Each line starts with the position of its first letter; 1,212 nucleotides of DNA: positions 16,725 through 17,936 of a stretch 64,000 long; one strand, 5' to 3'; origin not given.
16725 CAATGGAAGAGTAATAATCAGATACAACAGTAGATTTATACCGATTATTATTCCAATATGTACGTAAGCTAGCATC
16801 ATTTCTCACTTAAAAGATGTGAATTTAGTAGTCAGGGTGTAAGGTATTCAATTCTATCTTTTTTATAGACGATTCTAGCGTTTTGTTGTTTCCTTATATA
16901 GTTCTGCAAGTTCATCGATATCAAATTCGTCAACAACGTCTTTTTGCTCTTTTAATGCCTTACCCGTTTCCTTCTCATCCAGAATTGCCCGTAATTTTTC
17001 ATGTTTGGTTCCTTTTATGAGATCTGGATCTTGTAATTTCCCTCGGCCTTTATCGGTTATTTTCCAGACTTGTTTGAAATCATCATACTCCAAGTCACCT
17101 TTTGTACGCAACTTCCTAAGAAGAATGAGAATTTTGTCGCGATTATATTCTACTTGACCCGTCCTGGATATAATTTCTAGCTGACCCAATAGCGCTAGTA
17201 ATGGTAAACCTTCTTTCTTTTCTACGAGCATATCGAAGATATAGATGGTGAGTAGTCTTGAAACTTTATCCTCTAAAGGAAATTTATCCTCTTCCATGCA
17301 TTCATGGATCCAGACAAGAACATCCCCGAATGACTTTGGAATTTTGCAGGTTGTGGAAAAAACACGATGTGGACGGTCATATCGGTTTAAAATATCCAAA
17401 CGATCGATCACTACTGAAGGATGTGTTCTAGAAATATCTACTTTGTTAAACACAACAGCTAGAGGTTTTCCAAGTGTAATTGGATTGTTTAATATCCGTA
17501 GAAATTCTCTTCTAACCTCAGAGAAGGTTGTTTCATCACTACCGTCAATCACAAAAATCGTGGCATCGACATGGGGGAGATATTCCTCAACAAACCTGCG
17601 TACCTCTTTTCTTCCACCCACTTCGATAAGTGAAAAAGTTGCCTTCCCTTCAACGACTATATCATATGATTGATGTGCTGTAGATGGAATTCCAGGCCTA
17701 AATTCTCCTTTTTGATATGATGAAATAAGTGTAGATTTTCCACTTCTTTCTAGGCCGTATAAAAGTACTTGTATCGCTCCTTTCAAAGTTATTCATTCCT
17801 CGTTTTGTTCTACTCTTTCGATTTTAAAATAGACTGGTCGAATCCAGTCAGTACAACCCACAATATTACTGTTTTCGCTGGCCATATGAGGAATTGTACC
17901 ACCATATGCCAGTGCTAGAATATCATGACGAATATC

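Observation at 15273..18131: Small GTPase embedded in a cluster with an ICMT-family methyltransferase and a prenyltransferase-repeat protein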

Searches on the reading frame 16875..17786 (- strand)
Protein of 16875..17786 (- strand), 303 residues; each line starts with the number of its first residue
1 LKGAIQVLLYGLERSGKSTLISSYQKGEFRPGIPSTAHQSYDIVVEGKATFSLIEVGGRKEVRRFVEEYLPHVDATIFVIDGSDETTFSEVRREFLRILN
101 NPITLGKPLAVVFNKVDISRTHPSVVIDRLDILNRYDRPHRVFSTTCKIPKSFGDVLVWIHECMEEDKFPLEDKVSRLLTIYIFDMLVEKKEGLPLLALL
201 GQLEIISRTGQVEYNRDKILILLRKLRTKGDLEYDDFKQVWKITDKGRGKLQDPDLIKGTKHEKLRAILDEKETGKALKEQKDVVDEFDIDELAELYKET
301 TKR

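Call 3: search_protein_families(library=pfam, proteins=[window:16875-17786:-], max_evalue=0.01)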
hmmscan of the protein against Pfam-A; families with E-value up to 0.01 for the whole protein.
window:16875-17786:- (303 aa): 7 families
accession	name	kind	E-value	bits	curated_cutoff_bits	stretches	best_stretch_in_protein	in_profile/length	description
PF00025.27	Arf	-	1.4e-21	77.2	22.3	1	4-162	14-172/174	ADP-ribosylation factor family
PF00071.28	Ras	-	3.8e-07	30.3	21.6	1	7-120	2-118/162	Ras family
PF08477.19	Roc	-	1.7e-06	28.7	27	1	7-117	2-119/119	Ras of Complex, Roc, domain of DAPkinase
PF00503.26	G-alpha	-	4.9e-06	26.4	48.8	1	33-118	168-262/333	G-protein alpha subunit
PF01926.29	MMR_HSR1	-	8.8e-05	23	21.9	1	7-115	2-113/113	50S ribosome-binding GTPase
PF04670.18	Gtr1_RagA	-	0.00027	20.9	22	1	6-117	1-122/232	Gtr1/RagA G protein conserved region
PF09439.16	SRPRB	-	0.0039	17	25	1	6-86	5-87/178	Signal recognition particle receptor beta subunit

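Call 4: search_protein_families(library=ncbifam, proteins=[window:16875-17786:-], max_evalue=0.01)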
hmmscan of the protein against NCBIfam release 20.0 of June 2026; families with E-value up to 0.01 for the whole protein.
window:16875-17786:- (303 aa): 1 family
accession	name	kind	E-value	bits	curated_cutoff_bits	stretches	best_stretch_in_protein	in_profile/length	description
TIGR00231.1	small_GTP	domain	1.5e-11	44.4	42.5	1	5-129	4-135/164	GTP-binding protein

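Call 34: find_homologous_proteins(query=window:16875-17786:-)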
Query window:16875-17786:- (303 aa): 66 proteins with E <= 0.001 among 5768 candidates.
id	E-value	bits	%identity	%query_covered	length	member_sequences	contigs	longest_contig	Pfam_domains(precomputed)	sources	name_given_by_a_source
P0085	8.3e-196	667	100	100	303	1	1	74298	PF00025.28,PF08477.20,PF00503.27,PF00071.29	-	-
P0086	1.4e-172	591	87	100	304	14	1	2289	PF00025.28,PF08477.20,PF00503.27,PF00071.29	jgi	jgi:small GTP-binding protein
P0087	2.6e-157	541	81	100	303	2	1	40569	PF01926.30,PF00025.28,PF08477.20,PF00503.27,PF00071.29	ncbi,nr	ncbi:hypothetical protein CEE45_13555 [Candidatus Heimdallarchaeota archaeon B3_Heim]|nr:MAG: hypoth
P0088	2.3e-134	465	71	96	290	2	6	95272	PF00025.28,PF08477.20,PF00071.29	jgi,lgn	-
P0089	1.3e-130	453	65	100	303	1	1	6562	PF00025.28,PF09439.17,PF08477.20,PF00503.27,PF00071.29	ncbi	-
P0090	2.3e-126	439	63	100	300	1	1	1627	PF00025.28,PF08477.20,PF00503.27,PF04670.19,PF00071.29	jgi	jgi:small GTP-binding protein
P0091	1.1e-125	437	64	100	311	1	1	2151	PF01926.30,PF00025.28,PF08477.20,PF00503.27,PF00071.29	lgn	-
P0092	1.5e-123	430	65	100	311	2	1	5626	PF01926.30,PF00025.28,PF08477.20,PF00503.27,PF00071.29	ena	-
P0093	8.2e-121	421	64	99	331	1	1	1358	PF00025.28,PF00071.29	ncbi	-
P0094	1.1e-120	420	63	100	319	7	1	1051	PF00025.28,PF00071.29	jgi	jgi:GTPase SAR1 family protein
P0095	1.6e-119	417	63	99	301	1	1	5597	PF00025.28,PF00071.29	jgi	-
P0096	1.5e-118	413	58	100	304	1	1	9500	PF00025.28,PF08477.20,PF00503.27,PF00071.29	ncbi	-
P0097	1.8e-118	413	63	89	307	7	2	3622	PF00025.28,PF08477.20,PF00503.27,PF00071.29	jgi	jgi:small GTP-binding protein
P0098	6.9e-117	408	60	100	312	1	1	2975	PF00025.28,PF00503.27,PF00071.29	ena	-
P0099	1.8e-116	407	58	100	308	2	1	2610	PF00025.28,PF08477.20,PF00071.29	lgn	-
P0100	9.0e-115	401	58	100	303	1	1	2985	PF00025.28,PF08477.20,PF00503.27,PF00071.29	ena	-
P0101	1.7e-114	400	57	100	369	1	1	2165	PF01926.30,PF00025.28,PF08477.20,PF00503.27,PF00071.29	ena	-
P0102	1.1e-113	397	58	98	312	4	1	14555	PF00025.28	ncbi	ncbi:MAG: ADP-ribosylation factor-like protein [Candidatus Hodarchaeota archaeon]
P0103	3.6e-113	396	60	99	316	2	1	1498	PF01926.30,PF00025.28,PF08477.20,PF00503.27,PF04670.19,PF00071.29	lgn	-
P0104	2.4e-111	390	58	98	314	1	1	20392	PF01926.30,PF00025.28,PF00503.27,PF04670.19,PF00071.29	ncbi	ncbi:MAG: ADP-ribosylation factor-like protein [Candidatus Hodarchaeota archaeon]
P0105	1.8e-110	387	59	100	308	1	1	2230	PF00025.28,PF00503.27,PF04670.19,PF00071.29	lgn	-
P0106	6.5e-109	382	61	93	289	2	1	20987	PF00025.28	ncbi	ncbi:MAG: ADP-ribosylation factor-like protein, partial [Candidatus Hodarchaeales archaeon]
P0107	1.1e-108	381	59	100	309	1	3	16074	PF01926.30,PF00025.28,PF08477.20,PF04670.19,PF00071.29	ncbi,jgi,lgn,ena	-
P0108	1.4e-108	381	58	99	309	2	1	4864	PF01926.30,PF00025.28,PF08477.20,PF00503.27,PF00071.29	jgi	jgi:small GTP-binding protein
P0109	5.3e-108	379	59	99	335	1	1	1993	PF01926.30,PF00025.28,PF08477.20,PF00503.27,PF04670.19,PF00071.29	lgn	-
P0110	2.8e-107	376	58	100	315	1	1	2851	PF01926.30,PF00025.28,PF08477.20,PF00503.27,PF04670.19,PF00071.29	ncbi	-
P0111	1.7e-106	374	56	98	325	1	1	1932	PF01926.30,PF00025.28,PF08477.20,PF00503.27,PF04670.19,PF00071.29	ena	-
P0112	1.8e-105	370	58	99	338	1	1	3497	PF01926.30,PF00025.28,PF00503.27,PF04670.19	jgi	-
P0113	5.1e-105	369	57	100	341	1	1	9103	PF01926.30,PF00025.28,PF00503.27,PF04670.19,PF00071.29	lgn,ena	-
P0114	1.8e-104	367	56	99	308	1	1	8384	PF01926.30,PF00025.28,PF00503.27,PF00071.29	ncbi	ncbi:MAG: ADP-ribosylation factor-like protein [Promethearchaeota archaeon]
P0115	8.1e-104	365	55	100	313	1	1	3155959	PF01926.30,PF00025.28,PF08477.20,PF00503.27,PF00071.29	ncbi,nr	ncbi:MAG: GTP-binding protein [Candidatus Heimdallarchaeota archaeon]|nr:MAG: GTP-binding protein [C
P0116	9.3e-104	365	55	100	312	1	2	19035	PF01926.30,PF00025.28,PF09439.17,PF08477.20,PF00503.27,PF04670.19,PF00071.29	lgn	-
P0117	1.8e-103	364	56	98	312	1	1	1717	PF01926.30,PF00025.28,PF00503.27,PF04670.19,PF00071.29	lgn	-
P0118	2.7e-103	363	55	100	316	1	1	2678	PF01926.30,PF00025.28,PF09439.17,PF00503.27,PF04670.19,PF00071.29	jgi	jgi:small GTP-binding protein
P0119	3.0e-103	363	56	100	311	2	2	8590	PF01926.30,PF00025.28,PF08477.20,PF00071.29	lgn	-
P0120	5.7e-103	362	56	100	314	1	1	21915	PF01926.30,PF00025.28,PF08477.20,PF00503.27,PF04670.19,PF00071.29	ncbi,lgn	ncbi:MAG: ADP-ribosylation factor-like protein [Candidatus Thorarchaeota archaeon]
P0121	7.5e-103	362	55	98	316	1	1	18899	PF01926.30,PF00025.28,PF00503.27,PF04670.19,PF00071.29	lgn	-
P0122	1.1e-102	361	57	97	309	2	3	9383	PF00025.28,PF08477.20,PF00503.27,PF04670.19,PF00071.29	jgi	jgi:GTPase SAR1 family protein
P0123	5.3e-102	359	53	99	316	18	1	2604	PF01926.30,PF00025.28,PF00503.27,PF04670.19,PF00071.29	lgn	-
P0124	1.2e-101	358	55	99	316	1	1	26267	PF01926.30,PF00025.28,PF00503.27,PF00071.29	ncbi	ncbi:MAG: ADP-ribosylation factor-like protein [Candidatus Hodarchaeota archaeon]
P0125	1.6e-101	358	56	99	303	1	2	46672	PF01926.30,PF00025.28,PF00503.27,PF00071.29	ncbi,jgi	ncbi:MAG: ADP-ribosylation factor-like protein [Candidatus Hodarchaeales archaeon]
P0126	5.0e-101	356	53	100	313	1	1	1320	PF01926.30,PF00025.28,PF09439.17,PF08477.20,PF00503.27,PF04670.19,PF00071.29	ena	-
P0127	1.1e-100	355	53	100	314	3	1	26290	PF01926.30,PF00025.28,PF00503.27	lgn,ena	-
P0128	1.9e-99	351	53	100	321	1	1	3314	PF01926.30,PF00025.28,PF00503.27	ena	-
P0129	1.5e-98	348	56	97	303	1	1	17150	PF01926.30,PF00025.28,PF00503.27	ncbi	ncbi:MAG: ADP-ribosylation factor-like protein [Candidatus Hodarchaeales archaeon]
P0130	3.9e-98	346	53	99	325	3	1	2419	PF01926.30,PF00025.28,PF00503.27,PF04670.19,PF00071.29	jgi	jgi:small GTP-binding protein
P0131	3.6e-96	340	53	99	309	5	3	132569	PF01926.30,PF00025.28,PF00503.27,PF04670.19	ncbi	ncbi:MAG: ADP-ribosylation factor-like protein [Promethearchaeota archaeon]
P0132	5.6e-96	339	54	99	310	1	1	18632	PF01926.30,PF00025.28,PF08477.20,PF04670.19,PF00071.29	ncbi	-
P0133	3.3e-95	337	54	96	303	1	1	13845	PF00025.28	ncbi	ncbi:MAG: ADP-ribosylation factor-like protein, partial [Promethearchaeota archaeon]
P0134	1.3e-94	335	53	90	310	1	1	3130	PF01926.30,PF00025.28,PF00503.27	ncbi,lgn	ncbi:MAG: ADP-ribosylation factor-like protein [Promethearchaeota archaeon]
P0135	1.3e-94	335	52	96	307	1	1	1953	PF00025.28,PF00503.27,PF04670.19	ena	-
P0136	2.8e-93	330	51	93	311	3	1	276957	PF01926.30,PF00025.28,PF09439.17,PF08477.20,PF04670.19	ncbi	ncbi:MAG: ADP-ribosylation factor-like protein [Candidatus Thorarchaeota archaeon]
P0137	2.2e-91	324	50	99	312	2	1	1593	PF00025.28,PF09439.17,PF00503.27,PF04670.19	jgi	jgi:small GTP-binding protein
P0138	2.1e-90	321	51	97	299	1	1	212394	PF01926.30,PF00025.28,PF00071.29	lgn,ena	-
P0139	3.3e-90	320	52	90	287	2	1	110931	PF00025.28,PF04670.19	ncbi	-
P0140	4.1e-90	320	54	90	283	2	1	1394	PF00025.28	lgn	-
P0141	1.3e-88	315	51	98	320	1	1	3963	PF00025.28,PF09439.17,PF08477.20,PF00503.27,PF00071.29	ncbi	ncbi:MAG: ADP-ribosylation factor-like protein [Promethearchaeota archaeon]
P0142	3.1e-88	314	60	77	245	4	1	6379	PF00025.28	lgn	-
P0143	5.6e-88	313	50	97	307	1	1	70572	PF00025.28,PF08477.20,PF00503.27,PF00071.29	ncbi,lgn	ncbi:MAG: ADP-ribosylation factor-like protein [Promethearchaeota archaeon]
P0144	4.5e-83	297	45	97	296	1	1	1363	PF00025.28,PF00071.29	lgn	-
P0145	3.2e-80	288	58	77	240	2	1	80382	PF00025.28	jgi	jgi:hypothetical protein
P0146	4.2e-77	277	53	78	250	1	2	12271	PF00025.28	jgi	jgi:hypothetical protein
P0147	7.0e-77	277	52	84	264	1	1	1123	PF00025.28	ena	-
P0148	1.7e-73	266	53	79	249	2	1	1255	PF00025.28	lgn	-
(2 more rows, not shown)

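Call 35: find_encoding_contigs(protein=P0087, flank=5000, max_places=1)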
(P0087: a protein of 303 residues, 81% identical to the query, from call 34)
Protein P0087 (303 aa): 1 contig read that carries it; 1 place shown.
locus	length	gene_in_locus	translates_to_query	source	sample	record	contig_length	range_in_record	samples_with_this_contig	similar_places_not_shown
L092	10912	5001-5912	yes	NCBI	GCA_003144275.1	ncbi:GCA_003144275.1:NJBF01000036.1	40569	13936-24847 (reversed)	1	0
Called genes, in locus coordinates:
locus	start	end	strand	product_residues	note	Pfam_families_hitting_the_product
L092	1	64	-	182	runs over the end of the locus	PF00583:Acetyltransf_1, PF13508:Acetyltransf_7 (weak)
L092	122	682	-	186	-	PF13855:LRR_8 (faint), PF12799:LRR_4 (faint), PF23598:LRR_14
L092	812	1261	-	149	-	PF22381:Staph_reg_Sar_Rot, PF12802:MarR_2, PF01047:MarR, PF13412:HTH_24, PF22166:WHD_ArnR1 (faint)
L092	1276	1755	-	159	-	PF01243:PNPOx_N, PF16242:Pyrid_ox_like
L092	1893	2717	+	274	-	-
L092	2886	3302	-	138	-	PF08818:DUF1801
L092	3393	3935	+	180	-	PF00857:Isochorismatase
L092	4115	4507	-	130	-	-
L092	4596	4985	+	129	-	-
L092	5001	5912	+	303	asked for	PF00025:Arf, PF00071:Ras (weak), PF00503:G-alpha (faint), PF01926:MMR_HSR1 (weak), PF08477:Roc (weak)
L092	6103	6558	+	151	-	PF10604:Polyketide_cyc2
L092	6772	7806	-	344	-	PF02445:NadA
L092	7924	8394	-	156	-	PF00903:Glyoxalase (weak), PF12681:Glyoxalase_2 (faint)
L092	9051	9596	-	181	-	PF03061:4HBT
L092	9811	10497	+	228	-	-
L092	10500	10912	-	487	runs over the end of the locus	PF00128:Alpha-amylase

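Call 36: find_encoding_contigs(protein=P0088, flank=5000, max_places=1)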
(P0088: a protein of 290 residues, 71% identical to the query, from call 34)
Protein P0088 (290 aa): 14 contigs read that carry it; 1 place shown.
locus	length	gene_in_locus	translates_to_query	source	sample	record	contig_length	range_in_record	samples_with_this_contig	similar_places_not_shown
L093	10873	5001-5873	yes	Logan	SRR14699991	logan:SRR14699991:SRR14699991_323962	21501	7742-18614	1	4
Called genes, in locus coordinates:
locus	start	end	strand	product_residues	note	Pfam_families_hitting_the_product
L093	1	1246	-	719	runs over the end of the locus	PF01555:N6_N4_Mtase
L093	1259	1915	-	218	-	PF00702:Hydrolase, PF13419:HAD_2, PF13242:Hydrolase_like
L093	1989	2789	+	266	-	PF01555:N6_N4_Mtase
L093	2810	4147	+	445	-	PF00753:Lactamase_B (weak), PF12706:Lactamase_B_2, PF07521:RMMBL (weak)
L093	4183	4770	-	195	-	PF00025:Arf, PF00071:Ras, PF08477:Roc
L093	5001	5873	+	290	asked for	PF00025:Arf, PF00071:Ras (weak), PF08477:Roc (weak)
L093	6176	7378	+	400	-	-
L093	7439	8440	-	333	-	PF01326:PPDK_N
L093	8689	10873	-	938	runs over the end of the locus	PF00403:HMA, PF00122:E1-E2_ATPase, PF00702:Hydrolase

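Call 37: find_encoding_contigs(protein=P0115, flank=5000, max_places=1)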
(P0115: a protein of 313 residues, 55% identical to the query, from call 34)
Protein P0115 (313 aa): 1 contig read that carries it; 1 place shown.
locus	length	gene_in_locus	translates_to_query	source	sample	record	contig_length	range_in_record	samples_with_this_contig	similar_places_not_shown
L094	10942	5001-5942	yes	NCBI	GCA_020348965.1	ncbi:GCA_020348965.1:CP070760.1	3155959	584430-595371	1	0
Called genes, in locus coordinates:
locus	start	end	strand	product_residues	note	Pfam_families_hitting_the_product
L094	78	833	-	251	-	PF12717:Cnd1 (faint), PF01602:Adaptin_N (faint), PF02985:HEAT (faint), PF13513:HEAT_EZ (faint), PF13646:HEAT_2 (weak)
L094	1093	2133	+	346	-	-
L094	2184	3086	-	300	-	PF00025:Arf, PF04670:Gtr1_RagA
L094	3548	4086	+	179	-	PF00025:Arf, PF04670:Gtr1_RagA, PF09439:SRPRB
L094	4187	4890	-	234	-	-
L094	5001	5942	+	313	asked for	PF00025:Arf, PF00071:Ras, PF01926:MMR_HSR1 (weak), PF08477:Roc (weak), PF00503:G-alpha (weak)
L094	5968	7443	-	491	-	PF01546:Peptidase_M20, PF07687:M20_dimer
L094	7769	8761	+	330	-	-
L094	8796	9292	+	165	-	PF01661:Macro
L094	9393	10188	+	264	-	PF02754:CCG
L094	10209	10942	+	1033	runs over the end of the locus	PF12831:FAD_oxidored (weak), PF07992:Pyr_redox_2, PF00890:FAD_binding_2 (weak), PF01266:DAO (weak), PF07992:Pyr_redox_2, PF12837:Fer4_6 (weak), PF13237:Fer4_10 (weak), PF12838:Fer4_7, +12 more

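Call 50: search_solved_structures(query=A2, max_evalue=0.001, show_alignments=1)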
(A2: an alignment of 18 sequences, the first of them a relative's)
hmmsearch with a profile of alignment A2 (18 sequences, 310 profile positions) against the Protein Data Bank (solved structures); distinct sequences matched with E-value up to 0.001: 631 (the best 60 are shown).
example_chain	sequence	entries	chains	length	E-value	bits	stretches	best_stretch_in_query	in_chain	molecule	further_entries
9uan_B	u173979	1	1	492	1.6e-28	103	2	3-117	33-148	miniGq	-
5di3_A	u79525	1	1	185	4.1e-23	85.3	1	4-166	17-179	ADP-ribosylation factor-like protein 3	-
5de3_A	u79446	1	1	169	5.9e-23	84.7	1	5-166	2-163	ADP-ribosylation factor-like protein 3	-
4m9q_A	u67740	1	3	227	2.1e-22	82.9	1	3-150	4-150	ARF-like GTPase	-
5di3_B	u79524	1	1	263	2.5e-22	82.7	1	3-150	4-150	ADP-ribosylation factor-like protein 13B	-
4zi2_A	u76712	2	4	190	7.6e-22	81.1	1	2-167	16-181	ADP-ribosylation factor-like protein 3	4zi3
4goj_A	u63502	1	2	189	8e-22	81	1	2-167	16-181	ADP-ribosylation factor-like protein 3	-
7ok7_A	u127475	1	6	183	9.4e-22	80.8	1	2-166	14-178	ADP-ribosylation factor-like protein 3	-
2al7_A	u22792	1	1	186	1.3e-21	80.4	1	3-161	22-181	ADP-ribosylation factor-like 10C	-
1fzq_A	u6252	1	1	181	1.3e-21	80.3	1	2-165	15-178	ADP-RIBOSYLATION FACTOR-LIKE PROTEIN 3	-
8jc5_A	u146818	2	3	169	2.3e-21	79.5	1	3-163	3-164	ADP-ribosylation factor-like protein 8B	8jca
6a8d_A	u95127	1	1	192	3.2e-21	79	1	3-166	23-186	ARF/SAR superfamily small monomeric GTP binding protein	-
3bh7_A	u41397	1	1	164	3.3e-21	79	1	3-161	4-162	ADP-ribosylation factor-like protein 3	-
1r4a_A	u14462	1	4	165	4.5e-21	78.5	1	3-164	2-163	ADP-ribosylation factor-like protein 1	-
7xrd_A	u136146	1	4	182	7.3e-21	77.9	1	2-163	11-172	ADP-ribosylation factor 6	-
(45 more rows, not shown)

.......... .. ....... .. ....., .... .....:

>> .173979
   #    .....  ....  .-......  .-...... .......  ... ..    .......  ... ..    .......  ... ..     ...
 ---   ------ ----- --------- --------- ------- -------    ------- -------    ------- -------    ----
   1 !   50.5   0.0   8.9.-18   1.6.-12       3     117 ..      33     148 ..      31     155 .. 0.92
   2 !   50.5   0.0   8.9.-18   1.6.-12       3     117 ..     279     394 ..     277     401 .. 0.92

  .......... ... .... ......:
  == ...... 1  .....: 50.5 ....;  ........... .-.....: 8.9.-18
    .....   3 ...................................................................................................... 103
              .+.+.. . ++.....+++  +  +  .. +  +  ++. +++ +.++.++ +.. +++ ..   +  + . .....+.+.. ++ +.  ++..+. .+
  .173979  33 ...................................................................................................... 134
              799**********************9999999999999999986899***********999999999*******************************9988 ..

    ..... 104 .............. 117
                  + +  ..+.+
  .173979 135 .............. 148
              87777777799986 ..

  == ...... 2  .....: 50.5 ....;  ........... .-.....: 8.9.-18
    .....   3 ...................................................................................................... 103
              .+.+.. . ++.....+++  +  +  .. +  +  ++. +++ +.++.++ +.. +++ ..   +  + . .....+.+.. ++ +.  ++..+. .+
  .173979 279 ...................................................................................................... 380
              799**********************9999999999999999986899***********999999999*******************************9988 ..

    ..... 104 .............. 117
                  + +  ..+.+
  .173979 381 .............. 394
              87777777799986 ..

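Call 67: predict_structure(alignment_id=A2)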
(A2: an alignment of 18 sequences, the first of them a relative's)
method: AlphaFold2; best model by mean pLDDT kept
length: 303 residues; sequences in the alignment: 18
mean_pLDDT: 83.5   pTM: 0.76
mean pLDDT of the five models: 83.5, 82.6, 80.3, 79.5, 70.0
residues with pLDDT >= 90: 101; 70-90: 170; 50-70: 24; < 50: 8
segments of 3 or more residues with pLDDT < 50: 273-276
pLDDT, mean of each block of 10 residues (from residue 1): 81 91 93 88 86 93 90 94 84 89 88 74 73 77 85 92 72 82 91 89 87 83 87 89 92 80 75 56 80 75 47
secondary structure, 60 per line:
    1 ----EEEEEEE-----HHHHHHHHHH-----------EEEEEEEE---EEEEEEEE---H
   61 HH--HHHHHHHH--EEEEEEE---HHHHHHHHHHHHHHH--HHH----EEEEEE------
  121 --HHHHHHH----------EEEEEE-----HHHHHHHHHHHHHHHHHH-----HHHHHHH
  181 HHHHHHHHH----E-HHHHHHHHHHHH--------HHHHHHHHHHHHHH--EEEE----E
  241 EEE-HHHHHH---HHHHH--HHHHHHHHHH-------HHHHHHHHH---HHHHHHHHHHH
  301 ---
elements in order: E5-11 H17-26 E38-45 E49-56 H65-72 E75-81 H85-99 E109-114 H123-129 E140-145 H151-168 H174-189 H196-207 H216-229 E232-235 E240-243 H245-250 H254-258 H261-270 H278-286 H290-300
